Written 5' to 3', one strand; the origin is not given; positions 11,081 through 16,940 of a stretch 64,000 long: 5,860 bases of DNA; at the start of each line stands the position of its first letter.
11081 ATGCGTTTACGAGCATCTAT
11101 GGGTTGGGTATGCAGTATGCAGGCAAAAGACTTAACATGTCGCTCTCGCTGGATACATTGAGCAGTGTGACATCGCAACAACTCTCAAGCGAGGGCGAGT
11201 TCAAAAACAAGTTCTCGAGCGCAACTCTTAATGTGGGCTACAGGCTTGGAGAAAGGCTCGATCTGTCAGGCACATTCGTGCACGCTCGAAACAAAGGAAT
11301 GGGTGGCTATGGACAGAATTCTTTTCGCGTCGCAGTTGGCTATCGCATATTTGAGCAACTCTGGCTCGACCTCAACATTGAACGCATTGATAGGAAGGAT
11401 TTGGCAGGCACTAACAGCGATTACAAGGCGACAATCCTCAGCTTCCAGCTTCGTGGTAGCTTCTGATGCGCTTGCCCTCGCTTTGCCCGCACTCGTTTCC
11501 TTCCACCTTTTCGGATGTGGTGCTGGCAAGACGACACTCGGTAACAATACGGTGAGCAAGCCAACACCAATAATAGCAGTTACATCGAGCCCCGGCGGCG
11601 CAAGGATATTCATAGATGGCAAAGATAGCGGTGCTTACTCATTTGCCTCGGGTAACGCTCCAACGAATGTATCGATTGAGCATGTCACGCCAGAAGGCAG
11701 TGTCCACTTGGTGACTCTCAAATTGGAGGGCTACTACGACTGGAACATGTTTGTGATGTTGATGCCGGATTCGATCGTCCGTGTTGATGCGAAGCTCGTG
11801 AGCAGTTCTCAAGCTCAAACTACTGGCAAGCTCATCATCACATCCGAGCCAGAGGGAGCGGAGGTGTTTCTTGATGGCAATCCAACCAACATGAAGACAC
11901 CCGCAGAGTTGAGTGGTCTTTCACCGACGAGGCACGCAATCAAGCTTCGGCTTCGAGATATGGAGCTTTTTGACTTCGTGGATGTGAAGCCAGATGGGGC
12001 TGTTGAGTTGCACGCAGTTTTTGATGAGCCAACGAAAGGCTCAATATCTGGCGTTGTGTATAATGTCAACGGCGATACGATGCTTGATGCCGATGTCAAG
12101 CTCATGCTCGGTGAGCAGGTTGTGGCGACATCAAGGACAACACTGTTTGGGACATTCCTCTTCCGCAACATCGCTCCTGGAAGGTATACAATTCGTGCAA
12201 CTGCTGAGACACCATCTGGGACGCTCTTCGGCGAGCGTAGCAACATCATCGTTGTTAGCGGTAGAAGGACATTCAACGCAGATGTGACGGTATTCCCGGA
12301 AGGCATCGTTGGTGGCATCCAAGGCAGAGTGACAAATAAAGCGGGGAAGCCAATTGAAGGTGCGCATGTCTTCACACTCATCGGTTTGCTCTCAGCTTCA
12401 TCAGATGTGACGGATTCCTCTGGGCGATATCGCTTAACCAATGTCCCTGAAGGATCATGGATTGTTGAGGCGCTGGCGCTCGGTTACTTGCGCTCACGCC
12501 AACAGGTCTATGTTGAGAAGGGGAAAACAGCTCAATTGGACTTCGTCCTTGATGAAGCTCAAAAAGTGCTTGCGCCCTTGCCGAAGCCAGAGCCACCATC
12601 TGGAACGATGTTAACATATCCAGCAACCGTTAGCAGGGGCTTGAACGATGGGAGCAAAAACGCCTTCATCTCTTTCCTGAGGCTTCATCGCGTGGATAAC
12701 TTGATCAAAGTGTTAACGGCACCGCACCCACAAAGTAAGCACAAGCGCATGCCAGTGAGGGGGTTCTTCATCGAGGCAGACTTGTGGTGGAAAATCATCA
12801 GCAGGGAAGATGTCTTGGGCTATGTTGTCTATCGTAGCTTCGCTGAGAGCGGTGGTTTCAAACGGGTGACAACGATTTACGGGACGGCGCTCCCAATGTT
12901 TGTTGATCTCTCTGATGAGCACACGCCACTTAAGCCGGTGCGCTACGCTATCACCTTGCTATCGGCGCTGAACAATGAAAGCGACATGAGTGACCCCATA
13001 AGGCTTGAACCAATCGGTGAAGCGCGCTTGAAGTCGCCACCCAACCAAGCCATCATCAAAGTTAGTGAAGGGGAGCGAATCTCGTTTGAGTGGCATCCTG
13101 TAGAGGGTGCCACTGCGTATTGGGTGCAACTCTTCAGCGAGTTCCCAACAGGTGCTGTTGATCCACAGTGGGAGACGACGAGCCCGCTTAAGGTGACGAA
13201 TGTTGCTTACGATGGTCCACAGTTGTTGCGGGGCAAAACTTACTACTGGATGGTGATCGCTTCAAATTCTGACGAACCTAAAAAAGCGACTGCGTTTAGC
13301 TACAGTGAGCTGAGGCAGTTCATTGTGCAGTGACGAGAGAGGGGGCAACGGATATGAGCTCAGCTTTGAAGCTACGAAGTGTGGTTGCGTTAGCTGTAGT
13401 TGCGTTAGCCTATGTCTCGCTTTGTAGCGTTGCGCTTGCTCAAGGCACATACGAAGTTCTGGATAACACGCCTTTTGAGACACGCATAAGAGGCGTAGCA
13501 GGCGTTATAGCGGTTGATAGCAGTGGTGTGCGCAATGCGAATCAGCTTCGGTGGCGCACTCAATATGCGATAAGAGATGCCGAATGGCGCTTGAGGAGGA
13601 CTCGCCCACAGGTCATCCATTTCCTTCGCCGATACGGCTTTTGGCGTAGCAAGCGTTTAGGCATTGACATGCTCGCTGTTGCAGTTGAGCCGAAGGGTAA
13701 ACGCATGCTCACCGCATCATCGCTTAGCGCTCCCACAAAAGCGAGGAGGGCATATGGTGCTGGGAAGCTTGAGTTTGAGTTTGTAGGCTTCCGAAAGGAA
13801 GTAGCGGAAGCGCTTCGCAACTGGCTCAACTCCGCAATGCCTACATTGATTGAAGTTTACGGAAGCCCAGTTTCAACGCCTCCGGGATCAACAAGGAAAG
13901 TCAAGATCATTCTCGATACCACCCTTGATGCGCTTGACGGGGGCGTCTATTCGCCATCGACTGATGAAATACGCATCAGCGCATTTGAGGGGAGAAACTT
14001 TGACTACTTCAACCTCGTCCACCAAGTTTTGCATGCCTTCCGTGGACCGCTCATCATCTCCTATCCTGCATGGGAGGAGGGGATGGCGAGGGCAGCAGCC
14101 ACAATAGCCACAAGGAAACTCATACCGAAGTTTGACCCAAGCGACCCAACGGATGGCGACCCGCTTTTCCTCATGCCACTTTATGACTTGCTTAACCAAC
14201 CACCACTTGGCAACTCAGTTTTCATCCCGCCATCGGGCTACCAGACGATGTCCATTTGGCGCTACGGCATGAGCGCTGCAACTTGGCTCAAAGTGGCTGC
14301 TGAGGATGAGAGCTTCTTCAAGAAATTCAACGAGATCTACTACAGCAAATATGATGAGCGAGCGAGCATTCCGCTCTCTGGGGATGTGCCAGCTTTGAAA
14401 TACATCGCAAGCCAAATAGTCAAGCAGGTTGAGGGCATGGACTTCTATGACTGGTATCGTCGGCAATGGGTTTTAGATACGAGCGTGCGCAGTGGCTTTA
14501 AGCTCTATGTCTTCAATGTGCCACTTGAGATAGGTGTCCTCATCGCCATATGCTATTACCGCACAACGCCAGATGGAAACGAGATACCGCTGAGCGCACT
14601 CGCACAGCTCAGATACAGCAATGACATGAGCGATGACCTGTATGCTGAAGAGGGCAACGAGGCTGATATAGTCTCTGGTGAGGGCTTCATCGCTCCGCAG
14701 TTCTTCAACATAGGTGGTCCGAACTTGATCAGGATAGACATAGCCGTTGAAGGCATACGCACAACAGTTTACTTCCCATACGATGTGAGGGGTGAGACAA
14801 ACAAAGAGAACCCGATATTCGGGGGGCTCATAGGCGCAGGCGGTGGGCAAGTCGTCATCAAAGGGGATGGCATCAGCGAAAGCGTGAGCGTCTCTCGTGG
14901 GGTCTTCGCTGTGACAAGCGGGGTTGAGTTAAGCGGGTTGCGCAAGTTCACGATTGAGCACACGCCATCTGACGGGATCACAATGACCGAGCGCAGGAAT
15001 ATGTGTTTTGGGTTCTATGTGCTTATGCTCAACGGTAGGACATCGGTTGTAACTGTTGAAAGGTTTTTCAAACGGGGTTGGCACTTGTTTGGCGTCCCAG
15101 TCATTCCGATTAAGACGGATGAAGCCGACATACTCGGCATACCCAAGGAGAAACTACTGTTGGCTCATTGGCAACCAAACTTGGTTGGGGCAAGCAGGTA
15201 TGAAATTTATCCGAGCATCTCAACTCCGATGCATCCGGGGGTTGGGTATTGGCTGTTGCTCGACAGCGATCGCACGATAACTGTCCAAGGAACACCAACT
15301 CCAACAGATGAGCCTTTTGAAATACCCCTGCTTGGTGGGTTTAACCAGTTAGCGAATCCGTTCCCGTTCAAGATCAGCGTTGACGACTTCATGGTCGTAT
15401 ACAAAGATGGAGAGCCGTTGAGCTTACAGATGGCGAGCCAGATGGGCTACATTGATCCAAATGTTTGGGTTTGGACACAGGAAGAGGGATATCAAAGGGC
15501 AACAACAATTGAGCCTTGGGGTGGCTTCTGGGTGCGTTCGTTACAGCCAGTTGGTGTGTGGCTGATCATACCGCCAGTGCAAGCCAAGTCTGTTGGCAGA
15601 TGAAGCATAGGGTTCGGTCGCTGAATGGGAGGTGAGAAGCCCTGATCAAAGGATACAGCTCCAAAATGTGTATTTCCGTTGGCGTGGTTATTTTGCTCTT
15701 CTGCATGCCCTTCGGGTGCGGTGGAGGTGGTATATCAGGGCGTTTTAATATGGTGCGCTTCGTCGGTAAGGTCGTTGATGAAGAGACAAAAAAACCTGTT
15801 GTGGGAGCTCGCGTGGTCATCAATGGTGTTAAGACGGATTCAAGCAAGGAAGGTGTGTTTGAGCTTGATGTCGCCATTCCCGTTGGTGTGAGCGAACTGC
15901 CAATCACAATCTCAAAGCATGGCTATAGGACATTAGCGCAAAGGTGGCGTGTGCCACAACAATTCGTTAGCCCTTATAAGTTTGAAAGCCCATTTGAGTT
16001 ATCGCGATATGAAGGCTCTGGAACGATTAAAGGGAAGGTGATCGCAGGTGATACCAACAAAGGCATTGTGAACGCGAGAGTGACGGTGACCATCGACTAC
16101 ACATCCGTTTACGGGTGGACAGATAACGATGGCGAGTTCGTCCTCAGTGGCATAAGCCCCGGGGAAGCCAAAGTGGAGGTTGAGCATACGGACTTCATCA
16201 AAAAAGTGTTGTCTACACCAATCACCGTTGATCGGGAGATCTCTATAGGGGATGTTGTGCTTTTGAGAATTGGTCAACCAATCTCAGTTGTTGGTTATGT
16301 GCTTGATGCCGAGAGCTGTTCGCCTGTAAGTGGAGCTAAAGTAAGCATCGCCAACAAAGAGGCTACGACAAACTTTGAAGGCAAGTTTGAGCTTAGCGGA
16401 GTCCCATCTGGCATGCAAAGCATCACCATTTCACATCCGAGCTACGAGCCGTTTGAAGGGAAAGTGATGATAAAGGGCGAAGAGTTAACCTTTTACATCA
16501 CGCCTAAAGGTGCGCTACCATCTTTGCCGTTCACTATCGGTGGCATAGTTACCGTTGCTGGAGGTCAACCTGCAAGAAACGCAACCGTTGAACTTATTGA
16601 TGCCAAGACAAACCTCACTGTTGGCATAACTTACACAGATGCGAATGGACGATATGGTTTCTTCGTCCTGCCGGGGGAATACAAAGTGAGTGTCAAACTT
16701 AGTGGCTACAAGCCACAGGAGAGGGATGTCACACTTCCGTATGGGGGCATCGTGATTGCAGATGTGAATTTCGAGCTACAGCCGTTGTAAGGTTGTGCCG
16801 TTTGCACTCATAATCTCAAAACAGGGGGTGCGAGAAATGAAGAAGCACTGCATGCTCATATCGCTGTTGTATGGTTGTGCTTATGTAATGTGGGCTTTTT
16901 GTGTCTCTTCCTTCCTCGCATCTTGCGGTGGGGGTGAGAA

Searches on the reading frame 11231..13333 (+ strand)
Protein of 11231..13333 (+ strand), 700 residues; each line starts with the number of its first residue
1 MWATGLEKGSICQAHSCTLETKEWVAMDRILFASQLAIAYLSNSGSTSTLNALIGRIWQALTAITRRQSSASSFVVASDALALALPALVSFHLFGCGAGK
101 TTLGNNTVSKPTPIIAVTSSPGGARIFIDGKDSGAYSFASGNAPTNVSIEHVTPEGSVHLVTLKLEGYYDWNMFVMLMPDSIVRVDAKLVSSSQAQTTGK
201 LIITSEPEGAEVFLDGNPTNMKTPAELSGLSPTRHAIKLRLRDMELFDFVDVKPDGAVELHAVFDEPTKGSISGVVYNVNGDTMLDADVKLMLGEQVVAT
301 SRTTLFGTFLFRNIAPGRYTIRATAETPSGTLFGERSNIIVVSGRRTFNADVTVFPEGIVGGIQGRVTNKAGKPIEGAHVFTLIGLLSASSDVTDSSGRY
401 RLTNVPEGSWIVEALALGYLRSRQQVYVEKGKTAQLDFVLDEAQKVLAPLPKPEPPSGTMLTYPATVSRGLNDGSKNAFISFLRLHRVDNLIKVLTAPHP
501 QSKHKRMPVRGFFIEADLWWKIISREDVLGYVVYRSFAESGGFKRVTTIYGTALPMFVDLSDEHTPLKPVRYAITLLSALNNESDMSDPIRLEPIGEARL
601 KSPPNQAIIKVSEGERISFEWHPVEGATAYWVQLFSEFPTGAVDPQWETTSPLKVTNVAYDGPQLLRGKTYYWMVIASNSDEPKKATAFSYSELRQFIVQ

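Call 26: search_protein_families(library=pfam, max_evalue=0.00001, proteins=[window:11231-13333:+])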
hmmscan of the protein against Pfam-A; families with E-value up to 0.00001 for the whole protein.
window:11231-13333:+ (700 aa): 4 families
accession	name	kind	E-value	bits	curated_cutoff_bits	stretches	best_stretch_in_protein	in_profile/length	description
PF13620.12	CarboxypepD_reg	-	1.9e-23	83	32.3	1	363-440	2-81/82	Carboxypeptidase regulatory-like domain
PF08308.17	PEGA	-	2.1e-20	72.8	20.8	2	113-191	2-69/71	PEGA domain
PF13715.12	CarbopepD_reg_2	-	1.6e-11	44.5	32.2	1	363-444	1-80/88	CarboxypepD_reg-like domain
PF17210.9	SdrD_B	-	3e-06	27.9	29.7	0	289-333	29-72/112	SdrD B-like domain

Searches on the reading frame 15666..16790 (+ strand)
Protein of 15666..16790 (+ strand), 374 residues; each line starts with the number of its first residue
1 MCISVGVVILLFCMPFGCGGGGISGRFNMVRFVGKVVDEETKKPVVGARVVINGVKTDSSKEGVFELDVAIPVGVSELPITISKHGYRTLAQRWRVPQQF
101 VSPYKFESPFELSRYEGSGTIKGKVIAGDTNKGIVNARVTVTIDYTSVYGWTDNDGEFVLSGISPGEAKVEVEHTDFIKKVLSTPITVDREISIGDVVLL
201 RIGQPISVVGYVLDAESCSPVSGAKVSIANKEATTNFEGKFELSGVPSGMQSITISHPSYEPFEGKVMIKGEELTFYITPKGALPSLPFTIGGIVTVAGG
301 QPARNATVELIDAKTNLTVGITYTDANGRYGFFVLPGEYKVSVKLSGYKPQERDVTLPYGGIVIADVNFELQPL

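Call 26: search_protein_families(library=pfam, max_evalue=0.00001, proteins=[window:15666-16790:+])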
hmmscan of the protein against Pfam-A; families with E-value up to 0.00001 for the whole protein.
window:15666-16790:+ (374 aa): 7 families
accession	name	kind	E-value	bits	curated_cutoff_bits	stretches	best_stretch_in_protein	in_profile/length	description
PF13620.12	CarboxypepD_reg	-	6.4e-43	145.4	32.3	3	290-370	1-80/82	Carboxypeptidase regulatory-like domain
PF13715.12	CarbopepD_reg_2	-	3.4e-32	110.8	32.2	1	210-273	3-68/88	CarboxypepD_reg-like domain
PF08308.17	PEGA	-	1.3e-08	35.1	20.8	0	222-278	11-65/71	PEGA domain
PF17210.9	SdrD_B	-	5.2e-08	33.5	29.7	0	301-348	22-70/112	SdrD B-like domain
PF25020.1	TTR_TEN1-4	-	1.1e-07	32.1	27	0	291-366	9-82/86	Teneurin TTR-like domain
PF09430.16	EMC7_beta-sandw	-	3.9e-06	27.5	26.6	0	131-178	4-51/122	ER membrane protein complex subunit 7, beta-sandwich domain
PF01060.29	TTR-52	-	7.9e-06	26.8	24.9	0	299-331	7-42/79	Transthyretin-like family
